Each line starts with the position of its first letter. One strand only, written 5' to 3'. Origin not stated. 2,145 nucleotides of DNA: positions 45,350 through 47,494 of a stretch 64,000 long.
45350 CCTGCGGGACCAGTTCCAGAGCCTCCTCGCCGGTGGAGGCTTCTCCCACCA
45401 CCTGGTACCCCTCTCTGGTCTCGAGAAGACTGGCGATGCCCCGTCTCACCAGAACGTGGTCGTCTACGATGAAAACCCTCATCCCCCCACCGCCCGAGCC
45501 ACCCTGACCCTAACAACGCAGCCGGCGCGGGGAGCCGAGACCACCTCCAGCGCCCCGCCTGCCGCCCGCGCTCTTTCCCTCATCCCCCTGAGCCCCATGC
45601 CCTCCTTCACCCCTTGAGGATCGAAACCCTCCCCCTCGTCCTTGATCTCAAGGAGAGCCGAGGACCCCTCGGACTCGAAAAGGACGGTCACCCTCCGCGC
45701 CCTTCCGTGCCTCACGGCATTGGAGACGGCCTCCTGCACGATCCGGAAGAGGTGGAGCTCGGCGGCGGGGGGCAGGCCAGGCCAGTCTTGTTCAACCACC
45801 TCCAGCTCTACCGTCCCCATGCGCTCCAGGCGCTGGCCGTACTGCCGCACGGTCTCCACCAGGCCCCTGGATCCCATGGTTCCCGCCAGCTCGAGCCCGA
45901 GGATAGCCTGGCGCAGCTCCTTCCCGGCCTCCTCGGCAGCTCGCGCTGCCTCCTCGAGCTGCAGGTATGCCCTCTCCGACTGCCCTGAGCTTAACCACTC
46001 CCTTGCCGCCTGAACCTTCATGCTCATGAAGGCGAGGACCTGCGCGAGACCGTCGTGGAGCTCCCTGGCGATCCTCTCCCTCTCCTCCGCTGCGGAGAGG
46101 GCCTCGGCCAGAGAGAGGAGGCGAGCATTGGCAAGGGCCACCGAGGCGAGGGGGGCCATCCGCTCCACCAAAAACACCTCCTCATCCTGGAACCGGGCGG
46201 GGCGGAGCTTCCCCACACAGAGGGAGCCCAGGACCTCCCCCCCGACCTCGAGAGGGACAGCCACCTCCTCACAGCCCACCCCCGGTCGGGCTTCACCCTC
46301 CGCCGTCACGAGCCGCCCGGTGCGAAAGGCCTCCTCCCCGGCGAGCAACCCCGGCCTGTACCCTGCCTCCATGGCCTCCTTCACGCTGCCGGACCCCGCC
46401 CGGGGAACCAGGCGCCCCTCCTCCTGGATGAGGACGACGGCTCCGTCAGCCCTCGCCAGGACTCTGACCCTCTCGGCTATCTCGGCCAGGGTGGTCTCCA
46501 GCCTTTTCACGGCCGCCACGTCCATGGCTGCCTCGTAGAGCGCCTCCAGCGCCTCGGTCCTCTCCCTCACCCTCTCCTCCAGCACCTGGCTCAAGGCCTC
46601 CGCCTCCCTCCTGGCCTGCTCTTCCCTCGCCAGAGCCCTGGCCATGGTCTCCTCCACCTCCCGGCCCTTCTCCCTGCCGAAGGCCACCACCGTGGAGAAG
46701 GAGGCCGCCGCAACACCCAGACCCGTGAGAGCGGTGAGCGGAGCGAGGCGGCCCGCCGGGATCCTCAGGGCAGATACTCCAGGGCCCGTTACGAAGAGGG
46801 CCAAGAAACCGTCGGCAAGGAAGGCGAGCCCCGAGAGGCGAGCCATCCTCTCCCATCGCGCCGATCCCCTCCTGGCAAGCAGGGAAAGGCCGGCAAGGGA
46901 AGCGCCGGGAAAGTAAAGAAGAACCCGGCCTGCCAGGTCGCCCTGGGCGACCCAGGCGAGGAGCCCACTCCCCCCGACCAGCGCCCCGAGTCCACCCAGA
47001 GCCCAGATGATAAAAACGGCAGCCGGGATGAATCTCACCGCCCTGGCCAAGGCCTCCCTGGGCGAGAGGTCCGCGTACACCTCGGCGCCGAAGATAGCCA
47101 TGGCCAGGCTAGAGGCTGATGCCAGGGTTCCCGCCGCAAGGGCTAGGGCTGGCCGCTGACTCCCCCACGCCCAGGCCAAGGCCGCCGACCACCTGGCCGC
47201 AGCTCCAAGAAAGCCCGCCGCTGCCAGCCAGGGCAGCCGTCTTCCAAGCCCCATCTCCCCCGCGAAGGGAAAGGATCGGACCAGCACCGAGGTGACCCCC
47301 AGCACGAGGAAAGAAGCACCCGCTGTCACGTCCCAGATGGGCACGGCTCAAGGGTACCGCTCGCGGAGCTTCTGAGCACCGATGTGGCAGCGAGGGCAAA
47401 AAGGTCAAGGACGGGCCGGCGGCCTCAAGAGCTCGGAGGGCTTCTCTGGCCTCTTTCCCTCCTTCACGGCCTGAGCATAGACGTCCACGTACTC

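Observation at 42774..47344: DsrE-TusA-SQR-like sulfur module with palindromic operator, adjacent to a GAF histidine kinase / NarL pair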

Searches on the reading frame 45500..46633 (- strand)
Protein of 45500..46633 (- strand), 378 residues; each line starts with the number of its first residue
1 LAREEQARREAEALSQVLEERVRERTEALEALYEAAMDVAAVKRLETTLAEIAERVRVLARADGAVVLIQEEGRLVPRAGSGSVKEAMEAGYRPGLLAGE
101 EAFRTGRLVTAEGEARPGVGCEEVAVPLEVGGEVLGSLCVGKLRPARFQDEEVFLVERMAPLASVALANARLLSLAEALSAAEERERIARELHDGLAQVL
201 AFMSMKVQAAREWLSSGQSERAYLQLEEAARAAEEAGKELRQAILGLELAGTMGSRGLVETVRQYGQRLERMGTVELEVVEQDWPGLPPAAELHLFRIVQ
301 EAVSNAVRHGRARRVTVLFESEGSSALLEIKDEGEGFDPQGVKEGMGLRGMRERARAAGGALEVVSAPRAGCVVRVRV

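Call 55: find_related_loci(query=A1, collection=metagenome_contigs, flank=6000)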
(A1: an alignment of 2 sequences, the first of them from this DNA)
Query A1 (378 aa) in metagenome_contigs; peptide patterns used: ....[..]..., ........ (x = any residue, [..] = any of these).
600 stretches matched a pattern (row limit reached: there are more); 154 encode a relative of the query (tblastn E <= 1e-3); the best 80 are kept; 80 distinct loci.
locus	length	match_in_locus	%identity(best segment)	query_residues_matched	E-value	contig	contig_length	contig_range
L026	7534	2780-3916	36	19-378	1e-49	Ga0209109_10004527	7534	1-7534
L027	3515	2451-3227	34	125-378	2e-40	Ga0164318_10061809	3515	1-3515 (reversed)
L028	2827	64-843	35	123-378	3e-40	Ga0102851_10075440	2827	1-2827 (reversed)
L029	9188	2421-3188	37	126-378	2e-39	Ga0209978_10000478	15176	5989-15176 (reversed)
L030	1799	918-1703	39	124-378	3e-38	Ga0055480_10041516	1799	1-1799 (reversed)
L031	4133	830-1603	39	125-378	1e-37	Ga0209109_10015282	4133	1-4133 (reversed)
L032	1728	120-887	34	118-371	8e-38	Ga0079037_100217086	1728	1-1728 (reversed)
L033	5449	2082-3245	34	8-378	4e-37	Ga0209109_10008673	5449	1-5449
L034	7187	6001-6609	43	180-378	8e-36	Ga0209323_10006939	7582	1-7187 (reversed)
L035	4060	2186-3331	34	16-376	4e-36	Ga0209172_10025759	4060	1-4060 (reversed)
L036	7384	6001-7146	32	17-378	2e-35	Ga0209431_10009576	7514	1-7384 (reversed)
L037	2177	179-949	38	126-376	1e-35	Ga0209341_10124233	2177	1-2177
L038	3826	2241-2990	37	128-378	2e-34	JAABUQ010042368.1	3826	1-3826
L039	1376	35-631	42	183-376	3e-35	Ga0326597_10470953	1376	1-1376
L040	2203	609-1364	38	123-378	8e-33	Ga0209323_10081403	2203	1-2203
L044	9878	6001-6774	40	125-378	1e-30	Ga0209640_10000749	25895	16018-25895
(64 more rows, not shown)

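Call 67: search_protein_families(library=pfam, proteins=[L026:4823-6784:+, L026:2480-3940:+, L026:1556-2431:+, L026:281-1357:-, L044:7591-8769:+, L044:8835-9788:+, L044:5206-6822:+, L044:3958-5040:+], max_evalue=0.001)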
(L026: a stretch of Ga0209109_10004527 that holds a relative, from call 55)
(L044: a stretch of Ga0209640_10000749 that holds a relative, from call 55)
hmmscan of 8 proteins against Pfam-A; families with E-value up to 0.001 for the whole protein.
L026:4823-6784:+ (653 aa): 17 families
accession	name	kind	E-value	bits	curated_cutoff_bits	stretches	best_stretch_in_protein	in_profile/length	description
PF07992.20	Pyr_redox_2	-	9.2e-32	111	26.1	1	242-539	2-291/291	Pyridine nucleotide-disulphide oxidoreductase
PF14691.11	Fer4_20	-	9.9e-14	51.6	25.8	1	152-225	30-106/113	Dihydroprymidine dehydrogenase domain II, 4Fe-4S cluster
PF00070.33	Pyr_redox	-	6.7e-10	39.8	22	1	242-275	1-34/82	Pyridine nucleotide-disulphide oxidoreductase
PF13450.12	NAD_binding_8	-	3.6e-09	37.2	21.9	1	245-280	1-36/68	NAD(P)-binding Rossmann-like domain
PF12838.12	Fer4_7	-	2.5e-08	34.7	27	1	12-74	2-52/52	4Fe-4S dicluster domain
PF01266.30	DAO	-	6.1e-08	33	27.9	1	242-277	1-37/353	FAD dependent oxidoreductase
PF13738.12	Pyr_redox_3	-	2.5e-07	30.7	30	0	330-406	128-198/305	Pyridine nucleotide-disulphide oxidoreductase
PF12831.13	FAD_oxidored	-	3.3e-07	30.4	27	1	243-282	2-41/416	FAD dependent oxidoreductase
PF13187.11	Fer4_9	-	1.6e-06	28.4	27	1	12-73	2-50/52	4Fe-4S dicluster domain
PF13534.11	Fer4_17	-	3.7e-06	27.8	22.2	1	12-74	2-60/61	4Fe-4S dicluster domain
PF00037.32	Fer4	-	1.1e-05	25.5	21.1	0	10-27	6-23/24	4Fe-4S binding domain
PF13183.11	Fer4_8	-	2.8e-05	25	27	1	10-74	3-68/68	4Fe-4S dicluster domain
PF01262.27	AlaDh_PNT_C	-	7.9e-05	22.6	23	0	240-273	28-61/214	Alanine dehydrogenase/PNT, C-terminal domain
PF01946.23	Thi4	-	0.0001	22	26.2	1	242-301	19-77/235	Thi4 family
PF01494.25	FAD_binding_3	-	0.00019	21.2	22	1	241-271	2-32/349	FAD binding domain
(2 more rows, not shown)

L026:2480-3940:+ (486 aa): 6 families
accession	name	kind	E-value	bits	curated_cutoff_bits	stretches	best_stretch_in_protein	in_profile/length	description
PF02518.31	HATPase_c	-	8.6e-15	55.6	26.4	1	390-482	4-110/111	Histidine kinase-, DNA gyrase B-, and HSP90-like ATPase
PF07730.19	HisKA_3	-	9.4e-13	49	24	1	279-343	1-64/68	Histidine kinase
PF01590.32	GAF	-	3.7e-12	47.4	22.4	1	126-262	1-133/133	GAF domain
PF13185.12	GAF_2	-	9.2e-11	42.5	28.6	1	125-263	2-136/136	GAF domain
PF13492.12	GAF_3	-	1.4e-07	32.4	27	1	127-264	2-129/129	GAF domain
PF13581.12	HATPase_c_2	-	3.8e-06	27.4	27.4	1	385-441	24-86/127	Histidine kinase-like ATPase domain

L026:1556-2431:+ (291 aa): 0 families

L026:281-1357:- (358 aa): 0 families

L044:7591-8769:+ (392 aa): 0 families

L044:8835-9788:+ (317 aa): 0 families

L044:5206-6822:+ (538 aa): 6 families
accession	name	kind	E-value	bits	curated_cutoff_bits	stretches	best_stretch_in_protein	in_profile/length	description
PF13185.12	GAF_2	-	1.1e-22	81.1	28.6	1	171-310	2-136/136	GAF domain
PF02518.31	HATPase_c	-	5.4e-14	53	26.4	1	433-526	3-110/111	Histidine kinase-, DNA gyrase B-, and HSP90-like ATPase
PF01590.32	GAF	-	6.6e-13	49.8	22.4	1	172-309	1-133/133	GAF domain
PF07730.19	HisKA_3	-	2.1e-11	44.6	24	1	326-391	1-65/68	Histidine kinase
PF13492.12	GAF_3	-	5.7e-09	36.9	27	1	175-311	4-129/129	GAF domain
PF13581.12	HATPase_c_2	-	2.6e-05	24.6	27.4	1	422-483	18-84/127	Histidine kinase-like ATPase domain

L044:3958-5040:+ (360 aa): 0 families

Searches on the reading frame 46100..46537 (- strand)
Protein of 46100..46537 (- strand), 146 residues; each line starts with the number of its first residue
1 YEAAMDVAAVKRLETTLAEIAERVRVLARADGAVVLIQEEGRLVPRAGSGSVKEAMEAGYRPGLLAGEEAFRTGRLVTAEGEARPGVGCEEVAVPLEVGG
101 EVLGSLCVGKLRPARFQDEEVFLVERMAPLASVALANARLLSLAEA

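Call 78: search_solved_structures(query=window:46100-46537:-, max_evalue=10, show_alignments=2)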
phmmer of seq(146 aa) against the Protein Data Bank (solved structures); distinct sequences matched with E-value up to 10: 6.
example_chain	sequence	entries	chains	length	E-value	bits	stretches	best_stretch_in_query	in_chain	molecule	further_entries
2y79_A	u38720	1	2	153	0.028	18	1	93-143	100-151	REDOX SENSOR HISTIDINE KINASE RESPONSE REGULATOR DEVS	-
2w3d_A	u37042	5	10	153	0.03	17.9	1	93-143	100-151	TWO COMPONENT SENSOR HISTIDINE KINASE DEVS (GAF FAMILY PROTEIN)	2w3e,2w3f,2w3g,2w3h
4ynr_A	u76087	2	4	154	0.031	17.9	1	93-143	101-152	Redox sensor histidine kinase response regulator DevS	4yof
2y8h_A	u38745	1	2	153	0.031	17.9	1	93-143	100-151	TWO COMPONENT SENSOR HISTIDINE KINASE DEVS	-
2vzw_A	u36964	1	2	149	0.071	16.7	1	93-141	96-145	PROBABLE HISTIDINE KINASE RESPONSE REGULATOR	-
3p01_A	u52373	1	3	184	0.51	14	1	91-139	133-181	Two-component response regulator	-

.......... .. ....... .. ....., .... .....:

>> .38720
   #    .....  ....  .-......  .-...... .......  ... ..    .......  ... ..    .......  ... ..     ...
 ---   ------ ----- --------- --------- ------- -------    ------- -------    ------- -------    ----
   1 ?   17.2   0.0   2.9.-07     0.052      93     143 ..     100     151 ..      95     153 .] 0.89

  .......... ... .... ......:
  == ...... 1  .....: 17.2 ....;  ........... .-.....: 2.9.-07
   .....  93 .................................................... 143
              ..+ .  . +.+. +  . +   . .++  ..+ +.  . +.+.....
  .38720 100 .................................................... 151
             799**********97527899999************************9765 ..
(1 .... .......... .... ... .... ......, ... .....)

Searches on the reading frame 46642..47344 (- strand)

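Call 86: search_protein_representatives(protein=window:46642-47344:-)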
Query: 234 residues. Proteins with E-value up to 0.001 (for the whole library): 3; up to 1e-10: 1; up to 1e-30: 1. The best 3 are listed.
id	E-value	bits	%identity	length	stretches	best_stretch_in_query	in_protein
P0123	2.0e-121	420.4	100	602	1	21-234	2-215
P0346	4.8e-05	39.6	32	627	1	9-196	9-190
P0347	3.4e-04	36.9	34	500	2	92-194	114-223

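Call 87: search_protein_families(library=pfam, proteins=[P0346, P0347], max_evalue=0.001)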
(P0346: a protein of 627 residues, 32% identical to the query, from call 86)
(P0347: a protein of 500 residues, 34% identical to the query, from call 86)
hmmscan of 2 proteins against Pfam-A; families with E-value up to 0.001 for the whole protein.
P0346 (627 aa): 6 families
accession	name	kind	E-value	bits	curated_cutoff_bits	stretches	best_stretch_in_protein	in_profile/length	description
PF02518.31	HATPase_c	-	1.9e-13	51.2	26.4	1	536-625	3-110/111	Histidine kinase-, DNA gyrase B-, and HSP90-like ATPase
PF01590.32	GAF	-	5.9e-12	46.7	22.4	1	281-410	2-133/133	GAF domain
PF07730.19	HisKA_3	-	6.5e-10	39.9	24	1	427-492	1-65/68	Histidine kinase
PF13185.12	GAF_2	-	9.6e-10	39.2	28.6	1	281-411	4-136/136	GAF domain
PF13492.12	GAF_3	-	1.1e-06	29.5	27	1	282-412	3-129/129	GAF domain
PF13581.12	HATPase_c_2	-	2.9e-05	24.5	27.4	1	500-586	7-84/127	Histidine kinase-like ATPase domain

P0347 (500 aa): 2 families
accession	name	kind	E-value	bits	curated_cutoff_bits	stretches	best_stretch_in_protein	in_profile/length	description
PF02518.31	HATPase_c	-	2.4e-14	54.2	26.4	1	392-485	3-110/111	Histidine kinase-, DNA gyrase B-, and HSP90-like ATPase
PF07730.19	HisKA_3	-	9.5e-14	52.1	24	1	283-350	1-67/68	Histidine kinase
